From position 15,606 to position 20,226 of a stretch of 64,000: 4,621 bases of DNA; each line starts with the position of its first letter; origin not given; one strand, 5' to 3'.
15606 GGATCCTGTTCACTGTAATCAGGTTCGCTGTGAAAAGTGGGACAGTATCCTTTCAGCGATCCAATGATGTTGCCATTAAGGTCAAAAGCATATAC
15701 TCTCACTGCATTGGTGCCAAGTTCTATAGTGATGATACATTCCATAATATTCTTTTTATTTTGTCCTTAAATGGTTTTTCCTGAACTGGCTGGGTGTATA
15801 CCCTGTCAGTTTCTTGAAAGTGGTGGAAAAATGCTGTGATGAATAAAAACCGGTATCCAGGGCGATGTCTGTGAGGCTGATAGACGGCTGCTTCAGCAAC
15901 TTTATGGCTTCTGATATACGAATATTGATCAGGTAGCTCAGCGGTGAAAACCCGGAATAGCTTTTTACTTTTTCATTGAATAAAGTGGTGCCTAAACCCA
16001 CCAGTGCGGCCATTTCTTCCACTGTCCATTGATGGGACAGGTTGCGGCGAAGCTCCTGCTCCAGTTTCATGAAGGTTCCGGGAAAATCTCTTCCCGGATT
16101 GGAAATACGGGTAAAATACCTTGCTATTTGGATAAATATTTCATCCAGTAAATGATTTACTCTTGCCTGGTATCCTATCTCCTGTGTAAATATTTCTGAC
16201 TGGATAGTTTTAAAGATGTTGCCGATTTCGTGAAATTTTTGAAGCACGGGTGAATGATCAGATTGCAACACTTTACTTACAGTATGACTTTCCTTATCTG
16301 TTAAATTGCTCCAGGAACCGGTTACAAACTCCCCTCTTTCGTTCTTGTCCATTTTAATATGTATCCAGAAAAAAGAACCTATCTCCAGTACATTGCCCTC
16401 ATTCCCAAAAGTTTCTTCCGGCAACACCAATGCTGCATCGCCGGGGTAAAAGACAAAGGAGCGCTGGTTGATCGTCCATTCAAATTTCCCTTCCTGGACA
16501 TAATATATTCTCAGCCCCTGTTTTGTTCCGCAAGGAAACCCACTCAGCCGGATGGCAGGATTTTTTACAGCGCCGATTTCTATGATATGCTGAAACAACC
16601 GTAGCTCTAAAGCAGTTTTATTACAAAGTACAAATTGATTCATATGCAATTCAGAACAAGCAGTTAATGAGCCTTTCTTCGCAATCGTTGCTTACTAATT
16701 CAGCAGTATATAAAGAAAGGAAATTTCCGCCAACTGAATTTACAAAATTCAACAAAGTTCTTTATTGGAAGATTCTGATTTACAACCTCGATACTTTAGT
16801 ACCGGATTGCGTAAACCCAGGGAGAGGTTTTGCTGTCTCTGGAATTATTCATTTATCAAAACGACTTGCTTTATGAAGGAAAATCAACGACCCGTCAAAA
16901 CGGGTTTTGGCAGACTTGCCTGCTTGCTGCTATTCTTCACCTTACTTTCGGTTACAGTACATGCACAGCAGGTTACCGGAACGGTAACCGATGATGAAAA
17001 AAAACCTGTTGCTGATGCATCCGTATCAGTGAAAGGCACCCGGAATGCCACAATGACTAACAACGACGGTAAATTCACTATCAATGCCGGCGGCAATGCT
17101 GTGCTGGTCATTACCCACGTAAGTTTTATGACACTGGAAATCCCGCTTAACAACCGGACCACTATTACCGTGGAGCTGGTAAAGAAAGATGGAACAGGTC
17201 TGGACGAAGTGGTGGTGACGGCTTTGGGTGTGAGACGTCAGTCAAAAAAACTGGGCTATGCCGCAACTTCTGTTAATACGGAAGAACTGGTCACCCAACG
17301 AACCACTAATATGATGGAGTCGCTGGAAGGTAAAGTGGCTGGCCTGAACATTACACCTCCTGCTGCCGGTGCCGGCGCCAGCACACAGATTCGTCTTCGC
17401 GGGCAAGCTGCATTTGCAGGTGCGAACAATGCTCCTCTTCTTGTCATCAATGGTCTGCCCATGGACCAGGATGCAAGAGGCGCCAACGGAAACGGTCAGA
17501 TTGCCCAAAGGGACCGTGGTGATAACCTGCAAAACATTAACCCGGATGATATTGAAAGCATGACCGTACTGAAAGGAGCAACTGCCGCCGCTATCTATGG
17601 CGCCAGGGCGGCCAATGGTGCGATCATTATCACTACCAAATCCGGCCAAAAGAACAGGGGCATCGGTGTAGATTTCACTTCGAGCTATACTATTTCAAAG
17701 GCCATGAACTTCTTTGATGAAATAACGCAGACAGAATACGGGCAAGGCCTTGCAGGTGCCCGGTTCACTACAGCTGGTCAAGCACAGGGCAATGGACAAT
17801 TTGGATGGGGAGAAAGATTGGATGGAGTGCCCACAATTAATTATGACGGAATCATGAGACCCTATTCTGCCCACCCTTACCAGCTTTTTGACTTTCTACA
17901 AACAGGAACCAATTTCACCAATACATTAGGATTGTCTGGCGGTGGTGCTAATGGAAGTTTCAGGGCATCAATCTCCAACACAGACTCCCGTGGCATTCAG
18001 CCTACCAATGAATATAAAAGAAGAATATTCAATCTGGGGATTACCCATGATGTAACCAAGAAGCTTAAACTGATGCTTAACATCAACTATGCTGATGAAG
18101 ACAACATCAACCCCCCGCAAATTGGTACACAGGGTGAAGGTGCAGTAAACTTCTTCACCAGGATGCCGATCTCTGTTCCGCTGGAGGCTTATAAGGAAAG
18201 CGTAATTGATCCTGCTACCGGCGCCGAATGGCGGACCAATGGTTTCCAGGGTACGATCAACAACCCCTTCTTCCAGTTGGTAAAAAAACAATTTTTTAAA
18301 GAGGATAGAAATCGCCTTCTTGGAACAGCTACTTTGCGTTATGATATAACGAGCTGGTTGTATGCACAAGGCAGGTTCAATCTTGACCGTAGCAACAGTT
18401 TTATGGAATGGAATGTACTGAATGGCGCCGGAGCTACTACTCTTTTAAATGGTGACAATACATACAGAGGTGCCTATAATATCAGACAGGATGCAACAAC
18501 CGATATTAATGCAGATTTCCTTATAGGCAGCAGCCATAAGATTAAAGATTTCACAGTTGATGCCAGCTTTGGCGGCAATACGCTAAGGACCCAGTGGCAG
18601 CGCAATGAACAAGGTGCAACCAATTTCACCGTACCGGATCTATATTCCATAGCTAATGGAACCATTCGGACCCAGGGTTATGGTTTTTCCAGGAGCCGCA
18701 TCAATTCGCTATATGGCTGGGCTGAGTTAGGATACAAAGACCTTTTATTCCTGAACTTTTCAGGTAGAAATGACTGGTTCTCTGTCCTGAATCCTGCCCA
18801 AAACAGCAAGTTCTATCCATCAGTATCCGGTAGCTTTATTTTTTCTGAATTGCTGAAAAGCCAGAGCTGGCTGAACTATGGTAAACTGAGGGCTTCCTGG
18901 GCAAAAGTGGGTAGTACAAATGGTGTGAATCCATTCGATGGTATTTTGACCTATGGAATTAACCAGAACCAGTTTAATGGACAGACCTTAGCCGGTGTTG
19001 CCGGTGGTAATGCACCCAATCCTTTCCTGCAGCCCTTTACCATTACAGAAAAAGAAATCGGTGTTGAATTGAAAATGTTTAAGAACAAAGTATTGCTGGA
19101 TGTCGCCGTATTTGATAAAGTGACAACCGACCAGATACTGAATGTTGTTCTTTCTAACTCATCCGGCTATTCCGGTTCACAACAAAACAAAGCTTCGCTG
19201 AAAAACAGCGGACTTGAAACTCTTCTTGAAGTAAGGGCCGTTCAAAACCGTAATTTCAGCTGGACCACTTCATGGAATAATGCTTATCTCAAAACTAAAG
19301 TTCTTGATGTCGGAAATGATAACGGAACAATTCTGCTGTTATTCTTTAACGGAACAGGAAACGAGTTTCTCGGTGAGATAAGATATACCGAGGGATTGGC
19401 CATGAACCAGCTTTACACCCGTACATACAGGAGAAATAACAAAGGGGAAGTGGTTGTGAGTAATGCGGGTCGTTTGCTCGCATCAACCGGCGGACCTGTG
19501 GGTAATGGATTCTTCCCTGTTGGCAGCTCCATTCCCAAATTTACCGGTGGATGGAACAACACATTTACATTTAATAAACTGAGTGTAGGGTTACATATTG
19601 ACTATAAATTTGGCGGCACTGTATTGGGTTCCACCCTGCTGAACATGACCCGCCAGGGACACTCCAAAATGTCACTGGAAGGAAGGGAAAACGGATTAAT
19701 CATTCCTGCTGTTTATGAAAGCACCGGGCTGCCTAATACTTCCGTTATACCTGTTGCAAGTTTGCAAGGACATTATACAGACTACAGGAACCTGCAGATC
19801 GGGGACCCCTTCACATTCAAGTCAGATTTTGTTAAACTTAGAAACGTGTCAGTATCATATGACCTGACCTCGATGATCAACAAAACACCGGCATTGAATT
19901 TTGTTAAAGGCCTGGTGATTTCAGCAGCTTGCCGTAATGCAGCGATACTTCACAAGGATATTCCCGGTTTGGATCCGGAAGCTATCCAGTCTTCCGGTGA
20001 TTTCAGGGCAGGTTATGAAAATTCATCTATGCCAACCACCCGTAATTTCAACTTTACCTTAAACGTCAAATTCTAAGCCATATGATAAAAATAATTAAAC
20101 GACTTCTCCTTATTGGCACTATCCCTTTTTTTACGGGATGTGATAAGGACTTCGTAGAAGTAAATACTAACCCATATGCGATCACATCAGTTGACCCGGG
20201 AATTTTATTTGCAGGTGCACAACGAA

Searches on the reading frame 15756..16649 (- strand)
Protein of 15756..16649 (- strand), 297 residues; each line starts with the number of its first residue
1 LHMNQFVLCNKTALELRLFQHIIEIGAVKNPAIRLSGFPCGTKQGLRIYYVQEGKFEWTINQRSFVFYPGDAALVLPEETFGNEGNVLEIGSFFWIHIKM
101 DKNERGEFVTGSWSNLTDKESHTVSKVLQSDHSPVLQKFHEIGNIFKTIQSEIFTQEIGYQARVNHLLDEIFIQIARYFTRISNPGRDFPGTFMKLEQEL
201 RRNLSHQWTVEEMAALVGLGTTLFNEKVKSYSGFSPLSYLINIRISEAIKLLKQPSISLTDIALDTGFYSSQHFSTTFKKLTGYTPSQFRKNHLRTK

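Call 5: search_protein_families(library=pfam, proteins=[window:15756-16649:-])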
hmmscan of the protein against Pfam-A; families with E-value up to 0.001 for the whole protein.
window:15756-16649:- (297 aa): 2 families
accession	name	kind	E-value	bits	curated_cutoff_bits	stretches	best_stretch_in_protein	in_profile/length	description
PF12833.13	HTH_18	-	1.4e-19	70.6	33.6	1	213-291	1-79/80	Helix-turn-helix domain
PF00165.29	HTH_AraC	-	1.6e-19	70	26.6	2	253-291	2-42/42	Bacterial regulatory helix-turn-helix proteins, AraC family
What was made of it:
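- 15756..16649 (-): AraC-family regulator, divergent from susC. Call 5.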

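Call 6: search_protein_families(library=ncbifam, proteins=[window:15756-16649:-])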
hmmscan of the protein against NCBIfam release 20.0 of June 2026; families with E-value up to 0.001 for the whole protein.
window:15756-16649:- (297 aa): 27 families (the best 25 are shown)
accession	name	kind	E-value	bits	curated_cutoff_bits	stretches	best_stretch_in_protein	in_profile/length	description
NF047455.1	TF_Staph_AryK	equivalog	3.6e-15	55.3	850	1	43-294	20-260/759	transcriptional regulator AryK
NF006902.0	PRK09393.1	equivalog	6.4e-14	51.9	425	1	194-294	223-323/327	transcriptional regulator FtrA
NF010028.0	PRK13503.1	equivalog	5.8e-13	48.9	288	1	187-293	167-273/278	HTH-type transcriptional activator RhaS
NF049932.1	TranspRegBtr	equivalog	6.5e-12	44.7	900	1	73-292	58-265/531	bacillibactin transport transcriptional regulator Btr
TIGR02297.1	HpaA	equivalog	9e-12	44.8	274.65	1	137-292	129-287/287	4-hydroxyphenylacetate catabolism regulatory protein HpaA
NF007860.0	PRK10572.1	equivalog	1.6e-11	43.6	208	1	137-294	131-286/292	arabinose operon transcriptional regulator AraC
NF052371.1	TransRegGbdRPseu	equivalog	5e-11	42.2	480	1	201-294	235-328/365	choline metabolism transcriptional regulator GbdR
TIGR04094.1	adjacent_YSIRK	equivalog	7.3e-11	41.6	200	1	198-290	292-383/383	YSIRK-targeted surface antigen transcriptional regulator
NF007633.0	PRK10296.1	equivalog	1.4e-10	41.2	264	1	209-293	191-275/280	transcriptional regulator ChbR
NF041686.2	ant_diox_reg_AndR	equivalog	3.4e-10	40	350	1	132-289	157-317/321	anthranilate 1,2-dioxygenase regulatory protein AndR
NF007693.0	PRK10371.1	equivalog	5.5e-10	38.9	253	1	205-292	212-299/309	transcriptional regulator MelR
NF047788.1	TransRegPocR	equivalog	2.5e-09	36.8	500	1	202-294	200-292/296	transcriptional regulator PocR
NF010025.2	PRK13500.1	equivalog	4.5e-09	36.3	525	1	169-293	153-278/282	HTH-type transcriptional activator RhaR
NF010027.0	PRK13502.1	equivalog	4.1e-08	33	384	1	219-291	204-276/282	HTH-type transcriptional activator RhaR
NF010026.0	PRK13501.1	equivalog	4.5e-08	32.6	363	1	225-296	210-281/290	HTH-type transcriptional activator RhaR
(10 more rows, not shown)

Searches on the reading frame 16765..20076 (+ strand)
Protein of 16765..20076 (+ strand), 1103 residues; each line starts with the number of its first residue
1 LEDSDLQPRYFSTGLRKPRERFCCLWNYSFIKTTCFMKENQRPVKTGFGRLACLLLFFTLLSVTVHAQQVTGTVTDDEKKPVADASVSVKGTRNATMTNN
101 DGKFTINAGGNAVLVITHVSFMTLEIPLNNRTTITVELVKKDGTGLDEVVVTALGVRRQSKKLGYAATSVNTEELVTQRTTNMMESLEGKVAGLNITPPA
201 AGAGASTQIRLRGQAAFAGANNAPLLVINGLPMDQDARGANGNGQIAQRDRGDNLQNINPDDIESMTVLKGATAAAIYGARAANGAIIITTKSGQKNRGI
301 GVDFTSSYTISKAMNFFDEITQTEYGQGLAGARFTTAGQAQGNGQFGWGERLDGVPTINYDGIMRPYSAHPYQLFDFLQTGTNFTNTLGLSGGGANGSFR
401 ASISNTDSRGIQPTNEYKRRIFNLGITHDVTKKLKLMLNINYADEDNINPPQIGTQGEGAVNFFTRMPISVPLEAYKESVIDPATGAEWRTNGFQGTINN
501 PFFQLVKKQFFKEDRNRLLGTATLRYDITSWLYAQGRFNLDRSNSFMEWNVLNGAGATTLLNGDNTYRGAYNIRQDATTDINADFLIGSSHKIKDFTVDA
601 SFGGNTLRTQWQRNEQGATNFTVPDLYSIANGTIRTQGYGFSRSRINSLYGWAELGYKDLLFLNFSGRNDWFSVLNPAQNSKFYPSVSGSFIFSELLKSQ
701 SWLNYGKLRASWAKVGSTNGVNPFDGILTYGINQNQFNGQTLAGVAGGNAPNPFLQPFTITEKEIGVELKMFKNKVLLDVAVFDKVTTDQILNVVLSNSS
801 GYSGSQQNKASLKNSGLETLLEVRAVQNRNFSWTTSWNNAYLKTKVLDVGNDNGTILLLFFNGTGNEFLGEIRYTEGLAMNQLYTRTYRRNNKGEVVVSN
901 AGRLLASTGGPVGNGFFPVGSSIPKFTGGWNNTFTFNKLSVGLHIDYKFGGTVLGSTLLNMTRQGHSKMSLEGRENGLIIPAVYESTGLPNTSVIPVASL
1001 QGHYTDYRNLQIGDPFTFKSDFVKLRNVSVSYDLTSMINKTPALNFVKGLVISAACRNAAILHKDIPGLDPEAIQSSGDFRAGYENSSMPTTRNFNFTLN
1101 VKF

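Call 5: search_protein_families(library=pfam, proteins=[window:16765-20076:+])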
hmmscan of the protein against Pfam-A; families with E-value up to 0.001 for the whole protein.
window:16765-20076:+ (1103 aa): 4 families
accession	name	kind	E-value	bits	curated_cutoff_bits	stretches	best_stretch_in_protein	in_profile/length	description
PF07715.20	Plug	-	8.7e-17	62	23.9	1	163-286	5-107/107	TonB-dependent Receptor Plug Domain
PF13715.12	CarbopepD_reg_2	-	3e-14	53.2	32.2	1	70-151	1-88/88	CarboxypepD_reg-like domain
PF13620.12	CarboxypepD_reg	-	5e-09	36.8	32.3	1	69-134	1-77/82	Carboxypeptidase regulatory-like domain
PF15976.11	CooC_C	-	0.00028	21.3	29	1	68-131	17-80/93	CS1-pili formation C-terminal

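Call 6: search_protein_families(library=ncbifam, proteins=[window:16765-20076:+])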
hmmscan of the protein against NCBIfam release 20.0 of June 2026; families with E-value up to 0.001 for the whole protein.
window:16765-20076:+ (1103 aa): 3 families
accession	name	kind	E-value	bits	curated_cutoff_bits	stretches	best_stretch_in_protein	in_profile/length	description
TIGR04056.1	OMP_RagA_SusC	subfamily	2.6e-174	582.1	368.25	1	69-1103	2-981/981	SusC/RagA family TonB-linked outer membrane protein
TIGR04057.1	SusC_RagA_signa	signature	2.2e-16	59.3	46.2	1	262-292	1-31/31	SusC/RagA subfamily TonB-dependent outer membrane receptor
NF053692.1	BamP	equivalog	0.00089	18.7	230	0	53-154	10-113/251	BamP family beta-barrel-assembly machinery protein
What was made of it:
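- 16765..20076 (+): SusC-like TonB-dependent transporter. Calls 5 and 6 (TIGR04056, 582 bits).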
